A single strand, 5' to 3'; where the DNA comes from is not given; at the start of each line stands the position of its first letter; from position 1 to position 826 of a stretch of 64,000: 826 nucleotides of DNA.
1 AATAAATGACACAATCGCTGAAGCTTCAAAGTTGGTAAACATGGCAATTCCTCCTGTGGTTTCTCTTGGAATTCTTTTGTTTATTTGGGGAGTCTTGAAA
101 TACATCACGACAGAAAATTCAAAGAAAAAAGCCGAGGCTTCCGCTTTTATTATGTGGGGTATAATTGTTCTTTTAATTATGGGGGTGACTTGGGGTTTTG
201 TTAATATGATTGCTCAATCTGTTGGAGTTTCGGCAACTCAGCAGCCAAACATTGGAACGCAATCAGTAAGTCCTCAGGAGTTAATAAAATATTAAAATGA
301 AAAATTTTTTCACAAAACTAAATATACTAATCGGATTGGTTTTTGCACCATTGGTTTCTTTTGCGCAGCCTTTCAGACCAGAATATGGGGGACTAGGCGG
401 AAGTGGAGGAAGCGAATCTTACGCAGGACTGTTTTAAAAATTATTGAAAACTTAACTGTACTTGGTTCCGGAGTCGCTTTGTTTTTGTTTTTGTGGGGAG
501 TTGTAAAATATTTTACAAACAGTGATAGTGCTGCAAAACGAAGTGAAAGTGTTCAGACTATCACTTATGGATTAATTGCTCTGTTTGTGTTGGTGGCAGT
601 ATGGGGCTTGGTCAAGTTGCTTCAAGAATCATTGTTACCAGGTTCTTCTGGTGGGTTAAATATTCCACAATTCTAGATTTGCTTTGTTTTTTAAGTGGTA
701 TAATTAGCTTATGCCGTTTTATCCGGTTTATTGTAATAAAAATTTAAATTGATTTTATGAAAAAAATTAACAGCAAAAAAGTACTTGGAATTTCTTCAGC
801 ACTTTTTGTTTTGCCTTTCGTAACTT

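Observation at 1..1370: Tandem array of four paralogous small pilin-like two-TM proteins at the contig edge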

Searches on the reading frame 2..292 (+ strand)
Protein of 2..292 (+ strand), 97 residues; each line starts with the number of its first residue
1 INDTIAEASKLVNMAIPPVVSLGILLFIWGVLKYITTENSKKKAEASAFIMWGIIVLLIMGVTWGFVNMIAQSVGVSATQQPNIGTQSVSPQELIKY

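Call 3: search_protein_families(library=pfam, proteins=[window:32-292:+], max_evalue=1)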
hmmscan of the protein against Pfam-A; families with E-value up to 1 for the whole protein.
seq(87 aa): 10 families
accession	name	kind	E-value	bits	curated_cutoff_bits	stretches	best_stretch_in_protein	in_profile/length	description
PF18895.5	T4SS_pilin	-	0.0055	17.2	26.6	1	12-60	23-71/71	Type IV secretion system pilin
PF22954.2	DUF7027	-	0.0065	16.8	27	1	13-55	13-55/100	Domain of unknown function (DUF7027)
PF04306.18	DUF456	-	0.024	15.3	29.4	1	9-56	32-79/139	Protein of unknown function (DUF456)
PF06570.16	DUF1129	-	0.03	14.4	29.1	1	11-62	89-132/207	Protein of unknown function (DUF1129)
PF04178.18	Got1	-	0.031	15.3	24.6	1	8-55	38-85/110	Got1/Sft2-like family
PF16192.10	PMT_4TMC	-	0.048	13.6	32.4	1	13-70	134-190/202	C-terminal four TMM region of protein-O-mannosyltransferase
PF14387.11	DUF4418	-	0.055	14.2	27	1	9-53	37-81/117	Domain of unknown function (DUF4418)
PF10066.14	DUF2304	-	0.056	14.1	25.5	1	15-68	7-62/106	Uncharacterized conserved protein (DUF2304)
PF20563.3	DUF6773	-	0.12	12.7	27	1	10-65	93-148/163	Family of unknown function (DUF6773)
PF22503.1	DUF6992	-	0.17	12.5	27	0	47-70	27-50/122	Family of unknown function (DUF6992)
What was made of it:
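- PF18895 is above the gathering score for g2 (repaired), g3 and g4 (call 3).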

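Call 54: search_protein_families(library=pfam, proteins=[window:2-292:+], max_evalue=0.01)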
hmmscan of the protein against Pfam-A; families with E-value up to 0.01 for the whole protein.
window:2-292:+ (97 aa): 2 families
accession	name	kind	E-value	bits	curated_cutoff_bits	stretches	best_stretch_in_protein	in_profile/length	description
PF18895.5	T4SS_pilin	-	0.0027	18.2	26.6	1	19-70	20-71/71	Type IV secretion system pilin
PF22954.2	DUF7027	-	0.009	16.3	27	0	23-65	13-55/100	Domain of unknown function (DUF7027)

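Call 64: find_homologous_proteins(query=window:2-292:+, max_evalue=0.001)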
Query window:2-292:+: no candidate shares three 5-residue words with the query. No homologue found.

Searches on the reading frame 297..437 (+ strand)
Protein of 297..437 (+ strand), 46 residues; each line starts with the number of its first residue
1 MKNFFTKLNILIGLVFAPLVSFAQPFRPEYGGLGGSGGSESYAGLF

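Call 81: find_encoding_contigs(protein=window:297-437:+, flank=3000, max_places=5)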
Protein window:297-437:+ (46 aa): no gene with exactly this product is on record in the collection.

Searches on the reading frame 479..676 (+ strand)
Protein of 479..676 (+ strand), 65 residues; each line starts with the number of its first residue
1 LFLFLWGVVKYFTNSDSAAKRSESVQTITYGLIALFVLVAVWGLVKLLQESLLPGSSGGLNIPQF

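Call 82: find_encoding_contigs(protein=window:479-676:+, flank=3000, max_places=5)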
Protein window:479-676:+ (65 aa): no gene with exactly this product is on record in the collection.
